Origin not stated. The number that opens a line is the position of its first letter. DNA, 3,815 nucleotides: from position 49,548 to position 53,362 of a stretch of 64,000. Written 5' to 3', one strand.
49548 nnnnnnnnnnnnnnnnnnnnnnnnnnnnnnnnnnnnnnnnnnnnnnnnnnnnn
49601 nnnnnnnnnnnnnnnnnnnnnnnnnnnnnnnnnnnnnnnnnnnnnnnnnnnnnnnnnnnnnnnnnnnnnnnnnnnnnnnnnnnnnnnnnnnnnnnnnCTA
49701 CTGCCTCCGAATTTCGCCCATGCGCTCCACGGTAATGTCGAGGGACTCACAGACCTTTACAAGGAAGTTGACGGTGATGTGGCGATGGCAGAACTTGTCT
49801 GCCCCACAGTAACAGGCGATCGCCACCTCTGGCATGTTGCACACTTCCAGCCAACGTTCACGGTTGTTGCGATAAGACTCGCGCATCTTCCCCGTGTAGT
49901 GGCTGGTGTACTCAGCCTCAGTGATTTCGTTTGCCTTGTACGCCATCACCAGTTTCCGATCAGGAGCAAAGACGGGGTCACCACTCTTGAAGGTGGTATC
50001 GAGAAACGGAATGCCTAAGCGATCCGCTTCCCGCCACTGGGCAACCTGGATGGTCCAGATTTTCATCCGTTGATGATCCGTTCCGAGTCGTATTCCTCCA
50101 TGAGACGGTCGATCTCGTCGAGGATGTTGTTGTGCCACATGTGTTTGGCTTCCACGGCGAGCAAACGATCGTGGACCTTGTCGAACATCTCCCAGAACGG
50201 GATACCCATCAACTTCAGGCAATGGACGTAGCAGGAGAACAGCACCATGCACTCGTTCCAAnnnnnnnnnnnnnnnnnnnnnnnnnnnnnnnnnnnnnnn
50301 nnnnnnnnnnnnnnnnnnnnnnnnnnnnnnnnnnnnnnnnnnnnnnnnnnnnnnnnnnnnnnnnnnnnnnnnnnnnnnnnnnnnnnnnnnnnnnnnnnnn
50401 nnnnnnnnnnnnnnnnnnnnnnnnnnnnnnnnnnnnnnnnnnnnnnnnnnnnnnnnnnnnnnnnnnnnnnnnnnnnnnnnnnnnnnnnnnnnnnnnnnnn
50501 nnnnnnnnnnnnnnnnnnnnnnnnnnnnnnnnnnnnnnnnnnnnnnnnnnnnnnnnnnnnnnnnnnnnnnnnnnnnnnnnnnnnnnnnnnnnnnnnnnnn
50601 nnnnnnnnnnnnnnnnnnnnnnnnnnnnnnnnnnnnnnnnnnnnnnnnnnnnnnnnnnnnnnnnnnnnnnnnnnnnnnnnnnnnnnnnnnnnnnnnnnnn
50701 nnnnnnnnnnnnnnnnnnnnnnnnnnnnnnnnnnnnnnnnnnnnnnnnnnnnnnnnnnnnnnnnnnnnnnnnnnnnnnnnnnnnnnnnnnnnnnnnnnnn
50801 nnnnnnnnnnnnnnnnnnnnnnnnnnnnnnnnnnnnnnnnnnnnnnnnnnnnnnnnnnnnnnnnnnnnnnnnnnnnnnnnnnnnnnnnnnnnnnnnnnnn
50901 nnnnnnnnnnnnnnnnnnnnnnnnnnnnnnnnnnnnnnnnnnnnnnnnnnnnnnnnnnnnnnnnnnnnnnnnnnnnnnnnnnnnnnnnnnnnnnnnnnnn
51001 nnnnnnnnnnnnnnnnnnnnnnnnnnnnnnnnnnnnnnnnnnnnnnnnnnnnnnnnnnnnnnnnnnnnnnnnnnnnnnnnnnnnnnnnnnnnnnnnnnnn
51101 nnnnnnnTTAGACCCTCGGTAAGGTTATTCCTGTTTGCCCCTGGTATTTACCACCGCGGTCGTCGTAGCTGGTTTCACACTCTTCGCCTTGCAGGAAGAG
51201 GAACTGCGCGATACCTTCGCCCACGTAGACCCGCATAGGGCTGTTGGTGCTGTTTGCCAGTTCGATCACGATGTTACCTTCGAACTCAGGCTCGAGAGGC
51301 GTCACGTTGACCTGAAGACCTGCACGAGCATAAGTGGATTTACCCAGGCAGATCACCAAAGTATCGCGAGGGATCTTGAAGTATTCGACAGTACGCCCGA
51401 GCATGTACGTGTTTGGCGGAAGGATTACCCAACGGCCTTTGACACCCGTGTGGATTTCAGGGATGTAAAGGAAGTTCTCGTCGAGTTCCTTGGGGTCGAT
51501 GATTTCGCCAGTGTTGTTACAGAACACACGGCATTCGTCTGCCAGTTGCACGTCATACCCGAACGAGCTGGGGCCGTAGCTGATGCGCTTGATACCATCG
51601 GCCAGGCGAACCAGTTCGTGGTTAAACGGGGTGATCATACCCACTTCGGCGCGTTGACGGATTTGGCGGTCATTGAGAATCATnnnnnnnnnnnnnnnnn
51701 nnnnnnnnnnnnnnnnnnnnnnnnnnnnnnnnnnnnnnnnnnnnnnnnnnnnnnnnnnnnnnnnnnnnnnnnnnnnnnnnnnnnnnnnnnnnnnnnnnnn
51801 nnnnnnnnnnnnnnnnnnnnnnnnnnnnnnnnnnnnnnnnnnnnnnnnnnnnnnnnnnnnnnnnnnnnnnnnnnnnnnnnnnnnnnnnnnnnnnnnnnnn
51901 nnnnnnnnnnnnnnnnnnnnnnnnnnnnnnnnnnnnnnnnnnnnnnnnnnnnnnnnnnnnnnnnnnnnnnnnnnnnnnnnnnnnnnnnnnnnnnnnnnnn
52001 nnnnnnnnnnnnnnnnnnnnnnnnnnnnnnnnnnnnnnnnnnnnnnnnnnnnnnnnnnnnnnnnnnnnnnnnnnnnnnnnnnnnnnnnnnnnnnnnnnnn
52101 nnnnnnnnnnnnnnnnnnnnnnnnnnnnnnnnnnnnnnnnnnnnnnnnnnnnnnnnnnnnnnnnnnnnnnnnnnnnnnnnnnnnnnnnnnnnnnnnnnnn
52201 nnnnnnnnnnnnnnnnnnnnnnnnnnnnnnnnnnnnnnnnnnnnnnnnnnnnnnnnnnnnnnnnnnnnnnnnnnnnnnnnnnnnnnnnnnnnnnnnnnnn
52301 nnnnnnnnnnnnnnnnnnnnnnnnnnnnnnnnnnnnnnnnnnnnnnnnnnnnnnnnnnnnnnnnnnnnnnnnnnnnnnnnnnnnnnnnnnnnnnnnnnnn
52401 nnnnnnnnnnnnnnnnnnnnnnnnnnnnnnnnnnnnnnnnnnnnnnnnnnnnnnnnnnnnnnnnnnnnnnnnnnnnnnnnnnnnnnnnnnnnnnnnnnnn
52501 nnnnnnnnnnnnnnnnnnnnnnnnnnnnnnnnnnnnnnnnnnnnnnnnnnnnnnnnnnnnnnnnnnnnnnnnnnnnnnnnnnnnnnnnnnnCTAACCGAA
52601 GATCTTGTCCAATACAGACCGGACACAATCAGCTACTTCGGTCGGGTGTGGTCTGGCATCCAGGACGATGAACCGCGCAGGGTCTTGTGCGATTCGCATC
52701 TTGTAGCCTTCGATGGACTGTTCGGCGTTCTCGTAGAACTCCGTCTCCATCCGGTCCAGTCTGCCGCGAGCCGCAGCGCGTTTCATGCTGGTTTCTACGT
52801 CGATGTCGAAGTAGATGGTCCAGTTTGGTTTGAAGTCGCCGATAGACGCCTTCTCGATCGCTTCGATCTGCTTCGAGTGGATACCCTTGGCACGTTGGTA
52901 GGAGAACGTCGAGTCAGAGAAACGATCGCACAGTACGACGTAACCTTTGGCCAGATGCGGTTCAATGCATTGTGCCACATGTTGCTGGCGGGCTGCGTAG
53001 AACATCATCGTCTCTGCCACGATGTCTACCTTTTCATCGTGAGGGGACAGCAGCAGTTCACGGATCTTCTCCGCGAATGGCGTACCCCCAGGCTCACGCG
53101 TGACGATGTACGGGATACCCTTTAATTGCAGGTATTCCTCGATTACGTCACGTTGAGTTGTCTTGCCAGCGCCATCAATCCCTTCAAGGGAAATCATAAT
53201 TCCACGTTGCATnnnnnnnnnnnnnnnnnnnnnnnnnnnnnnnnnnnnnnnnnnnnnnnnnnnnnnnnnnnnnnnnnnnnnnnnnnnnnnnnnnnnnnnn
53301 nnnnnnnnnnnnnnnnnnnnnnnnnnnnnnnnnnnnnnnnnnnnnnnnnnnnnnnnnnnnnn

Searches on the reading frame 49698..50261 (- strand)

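Call 87: search_protein_families(library=pfam, proteins=[window:49698-50261:-], max_evalue=0.001)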
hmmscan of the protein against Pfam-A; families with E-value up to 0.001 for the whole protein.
window:49698-50261:- (187 aa): 2 families
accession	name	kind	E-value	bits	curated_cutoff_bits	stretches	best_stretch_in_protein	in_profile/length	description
PF22751.1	DUF488-N3a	-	5.5e-10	40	27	1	88-167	32-114/118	Active DUF488-N3 subclade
PF04343.18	DUF488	-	0.00028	21.9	22.2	0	98-167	53-121/121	Domain of unknown function DUF488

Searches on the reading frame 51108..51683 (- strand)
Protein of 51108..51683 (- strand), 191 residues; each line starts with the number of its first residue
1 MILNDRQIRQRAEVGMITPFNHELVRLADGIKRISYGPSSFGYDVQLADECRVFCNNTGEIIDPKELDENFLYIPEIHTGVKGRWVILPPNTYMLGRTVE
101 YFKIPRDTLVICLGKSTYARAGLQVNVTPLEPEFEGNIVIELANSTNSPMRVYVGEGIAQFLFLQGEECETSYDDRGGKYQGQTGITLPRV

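Call 87: search_protein_families(library=pfam, proteins=[window:51108-51683:-], max_evalue=0.001)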
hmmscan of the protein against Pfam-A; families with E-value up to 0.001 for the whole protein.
window:51108-51683:- (191 aa): 2 families
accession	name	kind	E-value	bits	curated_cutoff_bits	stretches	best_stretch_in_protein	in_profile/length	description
PF22769.1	DCD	-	1.8e-27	96.7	27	1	2-165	1-152/153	dCTP deaminase-like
PF00692.24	dUTPase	-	1.2e-05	25.5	22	1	86-168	24-106/129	dUTPase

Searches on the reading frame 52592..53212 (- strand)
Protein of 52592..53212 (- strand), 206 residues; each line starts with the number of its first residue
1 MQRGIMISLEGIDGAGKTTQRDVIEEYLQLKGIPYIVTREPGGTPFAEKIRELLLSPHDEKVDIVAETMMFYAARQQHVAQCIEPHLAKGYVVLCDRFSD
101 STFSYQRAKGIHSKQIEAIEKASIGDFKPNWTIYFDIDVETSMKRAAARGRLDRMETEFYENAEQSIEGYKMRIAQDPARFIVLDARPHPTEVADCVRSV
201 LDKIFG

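Call 16: search_protein_families(library=pfam, proteins=[window:52592-53212:-], max_evalue=0.01)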
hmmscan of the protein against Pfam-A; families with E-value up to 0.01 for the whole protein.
window:52592-53212:- (206 aa): 2 families
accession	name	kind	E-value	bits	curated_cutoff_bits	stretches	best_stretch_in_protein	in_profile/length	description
PF02223.23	Thymidylate_kin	-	2.8e-44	151.5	27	1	9-193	1-181/185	Thymidylate kinase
PF13207.12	AAA_17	-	0.0028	18.4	27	0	11-153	2-129/136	AAA domain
